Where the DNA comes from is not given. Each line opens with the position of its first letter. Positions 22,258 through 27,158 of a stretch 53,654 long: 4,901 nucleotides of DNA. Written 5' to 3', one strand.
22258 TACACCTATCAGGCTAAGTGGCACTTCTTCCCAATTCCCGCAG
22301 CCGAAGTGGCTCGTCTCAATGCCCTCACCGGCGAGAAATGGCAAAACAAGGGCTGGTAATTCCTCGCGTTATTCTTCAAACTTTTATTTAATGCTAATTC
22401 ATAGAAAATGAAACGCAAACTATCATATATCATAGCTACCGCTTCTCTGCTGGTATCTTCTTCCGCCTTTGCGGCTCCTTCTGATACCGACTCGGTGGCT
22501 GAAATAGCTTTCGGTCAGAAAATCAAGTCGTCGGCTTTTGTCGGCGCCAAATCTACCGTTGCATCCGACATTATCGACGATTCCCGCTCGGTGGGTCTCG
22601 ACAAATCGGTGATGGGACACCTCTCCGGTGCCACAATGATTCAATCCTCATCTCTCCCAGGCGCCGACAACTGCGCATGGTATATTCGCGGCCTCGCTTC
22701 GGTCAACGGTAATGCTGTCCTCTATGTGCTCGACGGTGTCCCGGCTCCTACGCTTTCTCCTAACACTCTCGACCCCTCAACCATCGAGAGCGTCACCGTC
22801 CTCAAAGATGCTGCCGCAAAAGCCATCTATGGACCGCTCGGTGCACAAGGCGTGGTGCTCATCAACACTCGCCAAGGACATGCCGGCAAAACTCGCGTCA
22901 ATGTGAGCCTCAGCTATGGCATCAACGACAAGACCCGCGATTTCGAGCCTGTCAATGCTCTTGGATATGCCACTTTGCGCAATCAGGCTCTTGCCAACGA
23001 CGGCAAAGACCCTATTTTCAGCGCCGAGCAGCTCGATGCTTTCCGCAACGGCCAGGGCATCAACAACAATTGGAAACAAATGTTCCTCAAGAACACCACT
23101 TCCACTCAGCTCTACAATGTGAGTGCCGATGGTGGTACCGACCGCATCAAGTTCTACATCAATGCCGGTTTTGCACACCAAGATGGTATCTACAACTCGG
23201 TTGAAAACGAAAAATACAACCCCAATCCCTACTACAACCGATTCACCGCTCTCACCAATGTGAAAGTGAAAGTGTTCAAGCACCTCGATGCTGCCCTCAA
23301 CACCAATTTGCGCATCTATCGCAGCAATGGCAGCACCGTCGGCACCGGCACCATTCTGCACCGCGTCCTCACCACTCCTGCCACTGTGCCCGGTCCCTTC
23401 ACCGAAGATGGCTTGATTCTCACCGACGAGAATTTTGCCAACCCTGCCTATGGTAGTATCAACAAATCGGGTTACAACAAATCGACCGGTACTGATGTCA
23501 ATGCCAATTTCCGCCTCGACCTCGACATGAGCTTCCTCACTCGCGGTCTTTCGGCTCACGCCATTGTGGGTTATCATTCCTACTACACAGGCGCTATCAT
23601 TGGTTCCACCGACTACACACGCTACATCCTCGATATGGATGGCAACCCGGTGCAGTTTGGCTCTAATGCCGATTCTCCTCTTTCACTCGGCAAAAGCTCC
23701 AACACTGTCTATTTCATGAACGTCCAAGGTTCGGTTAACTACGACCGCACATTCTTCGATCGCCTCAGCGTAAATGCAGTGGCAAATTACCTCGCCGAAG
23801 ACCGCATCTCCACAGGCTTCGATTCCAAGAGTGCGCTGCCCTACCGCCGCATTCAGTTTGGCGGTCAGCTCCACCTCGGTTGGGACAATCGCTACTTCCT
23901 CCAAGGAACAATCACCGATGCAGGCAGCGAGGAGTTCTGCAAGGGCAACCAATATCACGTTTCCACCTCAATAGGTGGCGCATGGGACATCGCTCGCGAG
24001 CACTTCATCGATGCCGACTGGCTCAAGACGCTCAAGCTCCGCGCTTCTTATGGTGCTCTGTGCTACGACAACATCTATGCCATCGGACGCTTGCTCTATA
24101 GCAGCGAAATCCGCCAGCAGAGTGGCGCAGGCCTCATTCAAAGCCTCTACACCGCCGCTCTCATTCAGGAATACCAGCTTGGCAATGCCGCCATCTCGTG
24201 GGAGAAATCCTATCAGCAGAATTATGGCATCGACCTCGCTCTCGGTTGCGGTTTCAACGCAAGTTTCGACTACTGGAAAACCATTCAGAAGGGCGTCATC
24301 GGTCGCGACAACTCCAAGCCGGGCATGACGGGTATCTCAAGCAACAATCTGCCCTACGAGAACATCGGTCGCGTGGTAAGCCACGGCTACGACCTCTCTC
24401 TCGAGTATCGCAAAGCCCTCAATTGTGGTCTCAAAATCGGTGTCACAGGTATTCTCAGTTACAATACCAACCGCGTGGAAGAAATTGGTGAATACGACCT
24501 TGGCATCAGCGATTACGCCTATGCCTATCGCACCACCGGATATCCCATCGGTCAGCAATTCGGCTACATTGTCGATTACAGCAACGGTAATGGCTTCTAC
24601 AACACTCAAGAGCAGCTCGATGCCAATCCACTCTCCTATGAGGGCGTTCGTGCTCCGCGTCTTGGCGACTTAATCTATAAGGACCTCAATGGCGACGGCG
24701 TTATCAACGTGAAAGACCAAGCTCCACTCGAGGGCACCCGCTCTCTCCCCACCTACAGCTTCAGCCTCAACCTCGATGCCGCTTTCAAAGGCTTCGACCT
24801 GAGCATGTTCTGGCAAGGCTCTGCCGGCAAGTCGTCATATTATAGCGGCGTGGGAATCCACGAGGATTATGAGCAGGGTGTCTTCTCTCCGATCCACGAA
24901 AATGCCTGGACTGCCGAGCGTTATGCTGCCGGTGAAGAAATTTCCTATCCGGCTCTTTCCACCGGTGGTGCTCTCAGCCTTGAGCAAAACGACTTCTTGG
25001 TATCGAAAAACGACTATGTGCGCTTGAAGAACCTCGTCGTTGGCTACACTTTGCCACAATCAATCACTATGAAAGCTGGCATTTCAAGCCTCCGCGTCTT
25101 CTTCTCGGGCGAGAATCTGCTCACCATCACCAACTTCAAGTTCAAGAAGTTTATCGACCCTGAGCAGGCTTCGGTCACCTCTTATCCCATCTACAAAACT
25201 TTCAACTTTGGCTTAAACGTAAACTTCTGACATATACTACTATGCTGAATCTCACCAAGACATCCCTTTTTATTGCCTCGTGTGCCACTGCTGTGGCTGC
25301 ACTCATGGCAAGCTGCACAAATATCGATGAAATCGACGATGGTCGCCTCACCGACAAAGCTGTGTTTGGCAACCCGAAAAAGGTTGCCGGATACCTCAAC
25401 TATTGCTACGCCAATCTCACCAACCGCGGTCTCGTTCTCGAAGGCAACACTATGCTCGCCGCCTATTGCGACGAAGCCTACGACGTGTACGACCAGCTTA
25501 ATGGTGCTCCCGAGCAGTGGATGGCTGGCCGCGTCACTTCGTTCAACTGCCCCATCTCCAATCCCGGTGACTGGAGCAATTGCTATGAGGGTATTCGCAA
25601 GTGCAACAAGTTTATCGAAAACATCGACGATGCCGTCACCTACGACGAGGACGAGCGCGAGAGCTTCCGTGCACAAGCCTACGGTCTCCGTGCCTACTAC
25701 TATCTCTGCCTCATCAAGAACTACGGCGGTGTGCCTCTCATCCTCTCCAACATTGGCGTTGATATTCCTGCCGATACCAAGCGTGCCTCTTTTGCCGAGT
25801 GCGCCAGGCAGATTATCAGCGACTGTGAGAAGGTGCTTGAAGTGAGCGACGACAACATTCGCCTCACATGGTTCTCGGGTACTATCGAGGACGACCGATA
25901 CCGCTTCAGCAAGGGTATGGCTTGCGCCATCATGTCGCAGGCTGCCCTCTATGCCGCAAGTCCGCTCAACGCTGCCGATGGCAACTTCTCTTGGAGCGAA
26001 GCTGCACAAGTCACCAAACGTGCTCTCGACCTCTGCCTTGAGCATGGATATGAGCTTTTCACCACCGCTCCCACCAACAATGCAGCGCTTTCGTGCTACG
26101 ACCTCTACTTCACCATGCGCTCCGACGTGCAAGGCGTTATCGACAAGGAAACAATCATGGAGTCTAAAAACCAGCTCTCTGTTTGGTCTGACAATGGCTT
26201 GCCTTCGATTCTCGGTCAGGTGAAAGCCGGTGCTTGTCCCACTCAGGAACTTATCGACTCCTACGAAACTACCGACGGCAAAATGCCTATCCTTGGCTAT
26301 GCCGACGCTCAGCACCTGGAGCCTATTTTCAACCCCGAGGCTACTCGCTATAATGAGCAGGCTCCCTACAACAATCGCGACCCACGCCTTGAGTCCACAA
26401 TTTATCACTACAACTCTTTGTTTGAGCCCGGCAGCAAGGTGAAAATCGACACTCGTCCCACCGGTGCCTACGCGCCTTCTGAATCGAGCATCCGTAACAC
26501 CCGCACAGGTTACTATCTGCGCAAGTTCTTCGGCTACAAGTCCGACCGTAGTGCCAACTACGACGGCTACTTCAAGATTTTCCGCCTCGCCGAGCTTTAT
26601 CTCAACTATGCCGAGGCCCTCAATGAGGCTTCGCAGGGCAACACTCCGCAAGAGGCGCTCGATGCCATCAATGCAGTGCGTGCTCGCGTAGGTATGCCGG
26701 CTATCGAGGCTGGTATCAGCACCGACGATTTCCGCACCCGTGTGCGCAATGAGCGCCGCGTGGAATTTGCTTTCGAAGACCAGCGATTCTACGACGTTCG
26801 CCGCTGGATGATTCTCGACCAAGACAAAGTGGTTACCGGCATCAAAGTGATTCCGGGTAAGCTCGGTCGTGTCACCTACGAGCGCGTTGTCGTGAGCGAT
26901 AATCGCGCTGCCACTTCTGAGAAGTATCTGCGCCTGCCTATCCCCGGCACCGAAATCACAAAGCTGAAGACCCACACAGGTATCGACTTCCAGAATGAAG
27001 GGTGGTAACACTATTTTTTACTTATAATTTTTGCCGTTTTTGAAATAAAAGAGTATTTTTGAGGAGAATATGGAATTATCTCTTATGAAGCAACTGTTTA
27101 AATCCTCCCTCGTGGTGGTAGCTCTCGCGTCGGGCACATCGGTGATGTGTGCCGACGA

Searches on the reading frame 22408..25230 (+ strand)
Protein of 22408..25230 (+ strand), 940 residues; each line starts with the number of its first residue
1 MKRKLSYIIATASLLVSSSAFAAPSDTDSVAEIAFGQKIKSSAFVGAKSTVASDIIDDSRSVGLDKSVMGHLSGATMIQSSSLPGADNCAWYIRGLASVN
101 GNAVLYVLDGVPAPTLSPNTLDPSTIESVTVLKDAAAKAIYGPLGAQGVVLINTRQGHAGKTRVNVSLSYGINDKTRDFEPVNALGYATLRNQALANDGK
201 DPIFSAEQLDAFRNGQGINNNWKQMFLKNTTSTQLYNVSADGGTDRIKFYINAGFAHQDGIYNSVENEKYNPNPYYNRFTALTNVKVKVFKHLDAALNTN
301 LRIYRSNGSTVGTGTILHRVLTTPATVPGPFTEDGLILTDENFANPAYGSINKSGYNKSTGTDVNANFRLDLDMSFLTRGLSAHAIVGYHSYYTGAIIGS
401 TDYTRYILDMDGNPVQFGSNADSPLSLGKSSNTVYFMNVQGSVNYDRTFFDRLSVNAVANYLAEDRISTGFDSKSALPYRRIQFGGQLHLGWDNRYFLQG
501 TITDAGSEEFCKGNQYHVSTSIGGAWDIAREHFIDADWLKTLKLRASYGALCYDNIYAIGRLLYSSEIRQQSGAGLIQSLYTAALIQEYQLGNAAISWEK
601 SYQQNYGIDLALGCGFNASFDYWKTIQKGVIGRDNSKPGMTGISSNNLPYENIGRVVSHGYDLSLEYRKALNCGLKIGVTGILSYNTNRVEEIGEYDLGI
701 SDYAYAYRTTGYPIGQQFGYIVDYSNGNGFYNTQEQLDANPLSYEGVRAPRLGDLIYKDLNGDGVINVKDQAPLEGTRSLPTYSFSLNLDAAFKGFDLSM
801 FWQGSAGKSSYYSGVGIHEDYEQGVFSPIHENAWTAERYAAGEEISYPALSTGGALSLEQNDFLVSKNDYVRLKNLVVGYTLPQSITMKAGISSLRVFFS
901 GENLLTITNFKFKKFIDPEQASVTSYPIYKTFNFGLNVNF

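Call 14: search_protein_families(library=pfam, proteins=[window:22408-25230:+], max_evalue=0.001)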
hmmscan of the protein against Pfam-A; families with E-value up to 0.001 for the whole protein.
window:22408-25230:+ (940 aa): 1 family
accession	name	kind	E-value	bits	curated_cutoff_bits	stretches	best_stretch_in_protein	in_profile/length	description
PF07715.20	Plug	-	1.3e-10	42.2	23.9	1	47-149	8-107/107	TonB-dependent Receptor Plug Domain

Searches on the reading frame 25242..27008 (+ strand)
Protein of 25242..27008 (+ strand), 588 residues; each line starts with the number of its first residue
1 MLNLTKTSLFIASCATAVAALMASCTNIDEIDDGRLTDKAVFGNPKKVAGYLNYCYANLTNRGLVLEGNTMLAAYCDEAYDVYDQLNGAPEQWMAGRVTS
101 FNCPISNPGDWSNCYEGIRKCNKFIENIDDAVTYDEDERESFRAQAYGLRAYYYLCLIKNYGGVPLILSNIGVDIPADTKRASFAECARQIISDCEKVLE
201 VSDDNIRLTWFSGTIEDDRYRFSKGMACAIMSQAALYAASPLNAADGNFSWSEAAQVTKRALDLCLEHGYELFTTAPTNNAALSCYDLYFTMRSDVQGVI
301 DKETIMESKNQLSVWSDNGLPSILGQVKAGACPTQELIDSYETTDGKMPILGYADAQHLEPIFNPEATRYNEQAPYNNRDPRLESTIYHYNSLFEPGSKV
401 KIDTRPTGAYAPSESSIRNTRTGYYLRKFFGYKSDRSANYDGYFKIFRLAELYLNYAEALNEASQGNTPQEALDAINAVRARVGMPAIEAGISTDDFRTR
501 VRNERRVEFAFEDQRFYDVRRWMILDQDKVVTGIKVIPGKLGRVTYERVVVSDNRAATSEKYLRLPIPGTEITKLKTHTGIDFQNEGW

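Call 14: search_protein_families(library=pfam, proteins=[window:25242-27008:+], max_evalue=0.001)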
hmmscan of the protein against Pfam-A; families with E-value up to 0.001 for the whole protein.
window:25242-27008:+ (588 aa): 2 families
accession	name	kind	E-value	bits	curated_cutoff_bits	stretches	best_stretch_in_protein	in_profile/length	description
PF07980.17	SusD_RagB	-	1.1e-48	166.8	23.1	1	320-588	32-297/297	SusD family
PF14322.12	SusD-like_3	-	1.3e-16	61.9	27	1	41-200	15-163/191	Starch-binding associating with outer membrane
